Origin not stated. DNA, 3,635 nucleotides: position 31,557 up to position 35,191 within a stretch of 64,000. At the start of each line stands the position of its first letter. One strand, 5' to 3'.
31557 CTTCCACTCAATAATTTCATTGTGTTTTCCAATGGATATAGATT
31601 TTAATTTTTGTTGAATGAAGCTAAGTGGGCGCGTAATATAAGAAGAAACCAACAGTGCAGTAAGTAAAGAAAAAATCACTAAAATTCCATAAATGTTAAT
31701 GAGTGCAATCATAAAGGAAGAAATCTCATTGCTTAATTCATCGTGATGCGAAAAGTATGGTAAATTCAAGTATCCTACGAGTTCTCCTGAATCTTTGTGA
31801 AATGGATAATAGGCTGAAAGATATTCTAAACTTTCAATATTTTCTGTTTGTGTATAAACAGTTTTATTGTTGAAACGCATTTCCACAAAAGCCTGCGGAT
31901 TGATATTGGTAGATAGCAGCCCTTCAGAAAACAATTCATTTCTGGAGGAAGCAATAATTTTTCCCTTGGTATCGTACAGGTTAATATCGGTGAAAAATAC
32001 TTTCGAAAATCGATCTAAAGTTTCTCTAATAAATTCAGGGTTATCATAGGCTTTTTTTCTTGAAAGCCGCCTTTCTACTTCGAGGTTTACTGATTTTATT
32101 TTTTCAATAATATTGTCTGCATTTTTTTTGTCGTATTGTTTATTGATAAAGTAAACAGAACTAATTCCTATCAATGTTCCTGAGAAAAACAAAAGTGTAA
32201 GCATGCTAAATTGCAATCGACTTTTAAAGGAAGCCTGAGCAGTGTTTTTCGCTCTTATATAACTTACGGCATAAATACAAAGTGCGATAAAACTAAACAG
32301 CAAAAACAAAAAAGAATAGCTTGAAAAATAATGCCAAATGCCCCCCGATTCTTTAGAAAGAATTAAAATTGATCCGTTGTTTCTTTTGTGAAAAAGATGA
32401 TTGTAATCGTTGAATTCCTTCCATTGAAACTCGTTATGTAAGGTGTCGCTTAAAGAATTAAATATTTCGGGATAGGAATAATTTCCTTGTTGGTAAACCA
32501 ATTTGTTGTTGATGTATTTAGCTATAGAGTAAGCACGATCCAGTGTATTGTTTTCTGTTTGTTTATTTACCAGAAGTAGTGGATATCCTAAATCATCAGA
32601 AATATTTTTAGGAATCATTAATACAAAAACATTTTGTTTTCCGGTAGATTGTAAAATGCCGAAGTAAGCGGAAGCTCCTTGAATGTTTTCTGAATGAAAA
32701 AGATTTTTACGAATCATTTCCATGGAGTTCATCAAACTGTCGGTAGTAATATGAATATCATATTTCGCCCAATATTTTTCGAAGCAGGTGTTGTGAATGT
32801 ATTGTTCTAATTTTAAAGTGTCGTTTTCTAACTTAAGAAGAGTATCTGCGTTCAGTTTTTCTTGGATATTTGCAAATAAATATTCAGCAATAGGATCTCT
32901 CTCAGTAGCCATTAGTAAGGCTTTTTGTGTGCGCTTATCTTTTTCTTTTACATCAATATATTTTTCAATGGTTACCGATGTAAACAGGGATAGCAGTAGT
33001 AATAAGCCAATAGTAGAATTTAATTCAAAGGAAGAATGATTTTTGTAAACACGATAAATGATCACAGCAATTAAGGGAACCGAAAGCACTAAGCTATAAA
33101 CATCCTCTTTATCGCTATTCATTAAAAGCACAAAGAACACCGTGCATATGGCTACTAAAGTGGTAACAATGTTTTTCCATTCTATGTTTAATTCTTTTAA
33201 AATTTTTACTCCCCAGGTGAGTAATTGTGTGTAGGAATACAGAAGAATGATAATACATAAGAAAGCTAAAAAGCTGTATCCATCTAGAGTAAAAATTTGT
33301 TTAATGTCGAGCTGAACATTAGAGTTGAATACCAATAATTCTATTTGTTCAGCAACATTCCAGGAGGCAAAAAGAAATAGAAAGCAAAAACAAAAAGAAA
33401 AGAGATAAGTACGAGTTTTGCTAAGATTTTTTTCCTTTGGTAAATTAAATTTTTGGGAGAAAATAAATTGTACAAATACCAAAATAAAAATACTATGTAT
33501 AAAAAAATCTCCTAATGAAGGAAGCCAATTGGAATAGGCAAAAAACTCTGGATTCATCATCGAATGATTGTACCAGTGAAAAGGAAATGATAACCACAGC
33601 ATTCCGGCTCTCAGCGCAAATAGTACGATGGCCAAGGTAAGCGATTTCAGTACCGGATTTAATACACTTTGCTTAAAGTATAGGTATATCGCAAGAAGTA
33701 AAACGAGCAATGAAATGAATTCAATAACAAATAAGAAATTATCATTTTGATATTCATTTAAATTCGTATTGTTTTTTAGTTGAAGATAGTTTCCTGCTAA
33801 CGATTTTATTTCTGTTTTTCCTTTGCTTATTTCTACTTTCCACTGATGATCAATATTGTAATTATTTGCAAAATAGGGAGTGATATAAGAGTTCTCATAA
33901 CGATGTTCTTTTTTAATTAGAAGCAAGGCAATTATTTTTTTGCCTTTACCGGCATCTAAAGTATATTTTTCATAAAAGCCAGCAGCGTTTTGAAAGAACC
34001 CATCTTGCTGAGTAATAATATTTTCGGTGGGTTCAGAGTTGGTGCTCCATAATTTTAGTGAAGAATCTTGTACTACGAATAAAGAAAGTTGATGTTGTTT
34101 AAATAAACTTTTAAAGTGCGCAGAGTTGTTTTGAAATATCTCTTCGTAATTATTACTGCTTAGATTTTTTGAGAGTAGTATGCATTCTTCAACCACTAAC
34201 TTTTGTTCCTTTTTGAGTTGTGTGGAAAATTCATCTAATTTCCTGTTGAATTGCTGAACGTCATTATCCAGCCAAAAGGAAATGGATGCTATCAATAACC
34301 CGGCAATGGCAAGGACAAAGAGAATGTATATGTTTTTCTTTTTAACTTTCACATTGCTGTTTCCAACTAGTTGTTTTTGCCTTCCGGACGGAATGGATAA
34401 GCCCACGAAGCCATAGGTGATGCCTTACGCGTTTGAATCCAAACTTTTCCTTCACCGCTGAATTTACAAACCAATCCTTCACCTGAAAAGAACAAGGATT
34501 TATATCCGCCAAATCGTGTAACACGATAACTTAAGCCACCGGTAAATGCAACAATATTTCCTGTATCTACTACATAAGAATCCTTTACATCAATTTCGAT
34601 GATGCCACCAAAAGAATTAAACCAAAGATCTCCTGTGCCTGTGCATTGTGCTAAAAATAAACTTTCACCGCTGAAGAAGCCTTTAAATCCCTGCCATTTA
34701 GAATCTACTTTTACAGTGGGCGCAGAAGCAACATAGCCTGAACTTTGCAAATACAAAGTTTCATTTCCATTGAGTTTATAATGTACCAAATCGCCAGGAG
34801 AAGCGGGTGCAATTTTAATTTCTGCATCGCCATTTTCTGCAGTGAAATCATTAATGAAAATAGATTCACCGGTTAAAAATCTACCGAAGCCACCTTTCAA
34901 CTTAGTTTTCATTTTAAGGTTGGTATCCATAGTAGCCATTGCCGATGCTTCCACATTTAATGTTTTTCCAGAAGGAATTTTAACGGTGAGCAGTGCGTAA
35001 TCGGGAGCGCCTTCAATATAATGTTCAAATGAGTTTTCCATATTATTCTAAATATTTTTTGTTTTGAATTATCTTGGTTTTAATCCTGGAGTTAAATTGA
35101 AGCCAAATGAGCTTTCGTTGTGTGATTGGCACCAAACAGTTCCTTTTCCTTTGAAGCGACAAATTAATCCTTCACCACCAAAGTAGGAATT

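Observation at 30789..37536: Uncharacterised operon: cytoplasmic-domain M48 protease + three tandem AIM24/TIGR00266 paralogs + 1205-aa orphan multi-TM histidine kinase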

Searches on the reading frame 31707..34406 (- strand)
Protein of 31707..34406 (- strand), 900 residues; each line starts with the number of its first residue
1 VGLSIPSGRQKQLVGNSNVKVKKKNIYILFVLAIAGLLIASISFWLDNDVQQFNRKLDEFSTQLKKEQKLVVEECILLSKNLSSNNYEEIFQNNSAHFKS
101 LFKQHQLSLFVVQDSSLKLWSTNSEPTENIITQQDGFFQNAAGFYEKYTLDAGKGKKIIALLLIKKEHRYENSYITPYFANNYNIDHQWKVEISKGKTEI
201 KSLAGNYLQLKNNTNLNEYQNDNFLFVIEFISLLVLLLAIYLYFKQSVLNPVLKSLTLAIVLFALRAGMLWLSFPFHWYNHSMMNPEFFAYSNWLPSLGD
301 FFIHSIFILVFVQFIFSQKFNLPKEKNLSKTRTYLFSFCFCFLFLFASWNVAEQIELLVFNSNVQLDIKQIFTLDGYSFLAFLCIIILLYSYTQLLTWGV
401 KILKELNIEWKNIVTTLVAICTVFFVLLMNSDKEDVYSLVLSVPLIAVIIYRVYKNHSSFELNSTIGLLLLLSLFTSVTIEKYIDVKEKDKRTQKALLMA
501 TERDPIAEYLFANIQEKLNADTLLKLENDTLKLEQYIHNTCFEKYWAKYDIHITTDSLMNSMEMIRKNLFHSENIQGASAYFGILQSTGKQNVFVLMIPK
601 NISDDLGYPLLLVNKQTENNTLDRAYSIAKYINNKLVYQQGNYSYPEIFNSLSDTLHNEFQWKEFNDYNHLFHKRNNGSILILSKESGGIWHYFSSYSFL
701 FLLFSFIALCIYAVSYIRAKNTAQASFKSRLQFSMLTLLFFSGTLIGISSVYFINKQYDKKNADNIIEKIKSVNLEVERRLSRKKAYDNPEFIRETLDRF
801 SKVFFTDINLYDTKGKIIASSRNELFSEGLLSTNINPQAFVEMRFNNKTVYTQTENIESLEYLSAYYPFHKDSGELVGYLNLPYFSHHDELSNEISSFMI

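Call 69: find_homologous_proteins(query=window:31707-34406:-, max_evalue=1e-10)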
Query window:31707-34406:- (900 aa): 85 proteins with E <= 1e-10 among 8000 candidates.
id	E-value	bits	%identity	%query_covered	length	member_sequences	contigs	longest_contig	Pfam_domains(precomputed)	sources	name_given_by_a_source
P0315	0.0e+0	1988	100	100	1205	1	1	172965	PF02518.32,PF00512.32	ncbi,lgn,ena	-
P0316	1.1e-217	743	44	98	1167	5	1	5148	PF02518.32,PF00512.32,PF14501.13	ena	-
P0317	6.2e-214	731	44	98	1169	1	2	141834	PF02518.32,PF00512.32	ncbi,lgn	ncbi:MAG: sensor histidine kinase [Flavobacteriales bacterium]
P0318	4.9e-107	377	31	94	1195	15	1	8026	PF00672.31,PF02518.32,PF00512.32,PF14501.13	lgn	-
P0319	2.7e-99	352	29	98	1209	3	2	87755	PF02518.32,PF00512.32,PF14501.13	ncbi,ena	-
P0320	7.8e-99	350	29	94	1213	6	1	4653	PF00672.31,PF02518.32,PF00512.32,PF14501.13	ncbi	-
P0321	5.0e-95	338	29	95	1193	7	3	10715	PF02518.32,PF00512.32,PF14501.13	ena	-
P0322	2.4e-94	335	28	97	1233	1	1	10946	PF02518.32,PF00512.32,PF14501.13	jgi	jgi:two-component system nitrogen regulation sensor histidine kinase NtrY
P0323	7.3e-94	334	30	98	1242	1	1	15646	PF02518.32,PF00512.32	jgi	-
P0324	3.8e-92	328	31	95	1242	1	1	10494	PF02518.32,PF00512.32,PF14501.13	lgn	-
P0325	5.4e-91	324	28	97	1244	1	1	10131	PF00672.31,PF02518.32,PF00512.32,PF14501.13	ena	-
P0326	3.6e-88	315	30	97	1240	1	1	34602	PF02518.32,PF00512.32,PF14501.13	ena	-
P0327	4.1e-84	302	29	60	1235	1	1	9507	PF02518.32,PF00512.32,PF14501.13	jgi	jgi:two-component system nitrogen regulation sensor histidine kinase NtrY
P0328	6.1e-82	294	27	98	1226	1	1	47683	PF02518.32,PF00512.32,PF14501.13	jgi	jgi:two-component system, NtrC family, nitrogen regulation sensor histidine kinase NtrY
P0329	6.2e-82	294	28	94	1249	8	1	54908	PF00672.31,PF02518.32,PF00512.32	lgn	-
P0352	3.2e-67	246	26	88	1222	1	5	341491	PF02518.32,PF00512.32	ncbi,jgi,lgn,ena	jgi:signal transduction histidine kinase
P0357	3.9e-65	239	28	97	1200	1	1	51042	PF02518.32,PF00512.32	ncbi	-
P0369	9.2e-60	221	26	89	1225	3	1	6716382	PF02518.32,PF00512.32,PF14501.13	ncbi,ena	-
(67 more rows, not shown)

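Call 70: find_encoding_contigs(protein=P0352, flank=5000, max_places=1)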
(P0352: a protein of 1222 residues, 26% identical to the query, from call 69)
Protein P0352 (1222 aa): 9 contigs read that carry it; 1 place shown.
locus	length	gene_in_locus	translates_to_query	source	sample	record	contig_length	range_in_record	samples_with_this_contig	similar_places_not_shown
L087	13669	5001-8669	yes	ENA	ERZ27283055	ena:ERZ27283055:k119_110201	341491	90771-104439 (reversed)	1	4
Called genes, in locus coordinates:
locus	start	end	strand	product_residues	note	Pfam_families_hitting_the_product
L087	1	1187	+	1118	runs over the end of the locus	-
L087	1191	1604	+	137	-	PF02130:YbeY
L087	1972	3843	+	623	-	PF01134:GIDA, PF12831:FAD_oxidored (faint), PF21680:GIDA_C_1st, PF13932:SAM_GIDA_C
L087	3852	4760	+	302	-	PF13489:Methyltransf_23, PF07021:MetW (faint), PF13847:Methyltransf_31 (faint), PF08241:Methyltransf_11, PF08242:Methyltransf_12, PF13649:Methyltransf_25 (weak)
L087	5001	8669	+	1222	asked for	PF00512:HisKA (weak), PF02518:HATPase_c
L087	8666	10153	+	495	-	PF01943:Polysacc_synt, PF13440:Polysacc_synt_3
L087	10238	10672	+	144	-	PF00692:dUTPase, PF22769:DCD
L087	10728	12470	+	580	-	PF03704:BTAD (faint), PF12569:NatA_aux_su (faint), PF12895:ANAPC3 (faint), PF21033:RMD1-3 (faint), PF13432:TPR_16 (weak), PF23914:TPR_CcmH_CycH (weak), PF14559:TPR_19 (weak), PF23914:TPR_CcmH_CycH, +16 more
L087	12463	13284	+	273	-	PF14125:DUF4292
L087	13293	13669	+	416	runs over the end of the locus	PF01551:Peptidase_M23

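Call 71: find_encoding_contigs(protein=P0369, flank=5000, max_places=1)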
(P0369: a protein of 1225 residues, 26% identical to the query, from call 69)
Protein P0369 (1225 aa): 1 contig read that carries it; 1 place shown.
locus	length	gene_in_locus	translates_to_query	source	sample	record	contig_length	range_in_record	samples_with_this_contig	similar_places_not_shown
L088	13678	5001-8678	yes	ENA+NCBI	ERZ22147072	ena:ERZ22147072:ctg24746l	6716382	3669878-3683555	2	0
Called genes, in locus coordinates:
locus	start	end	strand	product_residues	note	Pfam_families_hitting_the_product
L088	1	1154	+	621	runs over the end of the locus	PF02518:HATPase_c, PF13589:HATPase_c_3, PF01119:DNA_mis_repair, PF08676:MutL_C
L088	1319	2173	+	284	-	PF01694:Rhomboid, PF08551:DUF1751 (weak), PF01694:Rhomboid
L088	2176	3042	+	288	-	PF01694:Rhomboid, PF20216:DUF6576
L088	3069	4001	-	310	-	PF03631:Virul_fac_BrkB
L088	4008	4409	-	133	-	PF16022:DUF4783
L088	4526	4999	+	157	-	PF02590:SPOUT_MTase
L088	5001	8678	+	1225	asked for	PF00512:HisKA, PF02518:HATPase_c, PF14501:HATPase_c_5 (weak)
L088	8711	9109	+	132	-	PF00156:Pribosyltran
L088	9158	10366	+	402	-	-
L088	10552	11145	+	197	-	PF11845:Tll0287-like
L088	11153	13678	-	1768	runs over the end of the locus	PF02494:HYR (faint), PF13573:SprB (weak), PF17963:Big_9, PF17803:Cadherin_4, PF17892:Cadherin_5, PF17963:Big_9, PF13585:CHU_C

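Call 72: find_encoding_contigs(protein=P0319, flank=5000, max_places=1)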
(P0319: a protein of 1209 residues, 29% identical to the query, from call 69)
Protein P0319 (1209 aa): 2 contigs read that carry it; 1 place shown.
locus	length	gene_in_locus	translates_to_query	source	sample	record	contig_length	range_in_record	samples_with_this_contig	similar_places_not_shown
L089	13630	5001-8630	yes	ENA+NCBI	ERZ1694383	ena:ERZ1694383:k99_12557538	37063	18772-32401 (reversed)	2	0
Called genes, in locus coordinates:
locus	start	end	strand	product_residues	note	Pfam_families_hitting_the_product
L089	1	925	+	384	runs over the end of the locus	PF28541:DUF8433, PF00119:ATP-synt_A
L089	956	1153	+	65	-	PF00137:ATP-synt_C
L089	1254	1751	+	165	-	PF00430:ATP-synt_B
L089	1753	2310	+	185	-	PF00213:OSCP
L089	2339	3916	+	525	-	PF02874:ATP-synt_ab_N, PF00006:ATP-synt_ab, PF00306:ATP-synt_ab_C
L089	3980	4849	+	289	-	PF00231:ATP-synt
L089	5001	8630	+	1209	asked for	PF00512:HisKA, PF02518:HATPase_c, PF14501:HATPase_c_5 (faint)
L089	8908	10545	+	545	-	PF00342:PGI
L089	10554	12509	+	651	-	PF12439:GDE_N, PF06202:GDE_C, PF12899:Glyco_hydro_100 (faint), PF22422:MGH1-like_GH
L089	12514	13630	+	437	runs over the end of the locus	PF08323:Glyco_transf_5, PF13579:Glyco_trans_4_4, PF13439:Glyco_transf_4, PF20706:GT4-conflict, PF00534:Glycos_transf_1, PF13692:Glyco_trans_1_4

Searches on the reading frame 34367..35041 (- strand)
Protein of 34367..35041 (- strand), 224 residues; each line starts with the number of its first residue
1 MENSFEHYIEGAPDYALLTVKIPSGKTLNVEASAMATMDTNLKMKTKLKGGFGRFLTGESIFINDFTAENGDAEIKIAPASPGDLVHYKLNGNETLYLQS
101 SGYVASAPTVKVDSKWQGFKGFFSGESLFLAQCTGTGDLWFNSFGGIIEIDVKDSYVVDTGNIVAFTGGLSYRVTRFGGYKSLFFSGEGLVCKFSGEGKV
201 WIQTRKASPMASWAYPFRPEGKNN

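Call 3: search_protein_families(library=pfam, proteins=[window:34367-35041:-], max_evalue=0.01)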
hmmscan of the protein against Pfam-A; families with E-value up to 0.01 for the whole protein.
window:34367-35041:- (224 aa): 1 family
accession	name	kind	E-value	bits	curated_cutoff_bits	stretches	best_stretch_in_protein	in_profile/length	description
PF01987.23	AIM24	-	2.6e-63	213.9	25.7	1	9-205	3-205/205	Mitochondrial biogenesis AIM24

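Call 4: search_protein_families(library=ncbifam, proteins=[window:34367-35041:-], max_evalue=0.01)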
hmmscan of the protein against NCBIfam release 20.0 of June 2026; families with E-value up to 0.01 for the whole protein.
window:34367-35041:- (224 aa): 1 family
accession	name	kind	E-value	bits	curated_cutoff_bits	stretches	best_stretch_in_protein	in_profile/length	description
TIGR00266.1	TIGR00266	hypoth_equivalog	1.2e-62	211.4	96.6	1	6-214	2-214/222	TIGR00266 family protein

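Call 18: search_protein_families(library=padloc, proteins=[window:34367-35041:-], max_evalue=0.01)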
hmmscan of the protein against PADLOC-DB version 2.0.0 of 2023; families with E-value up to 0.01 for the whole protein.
window:34367-35041:- (224 aa): 0 families
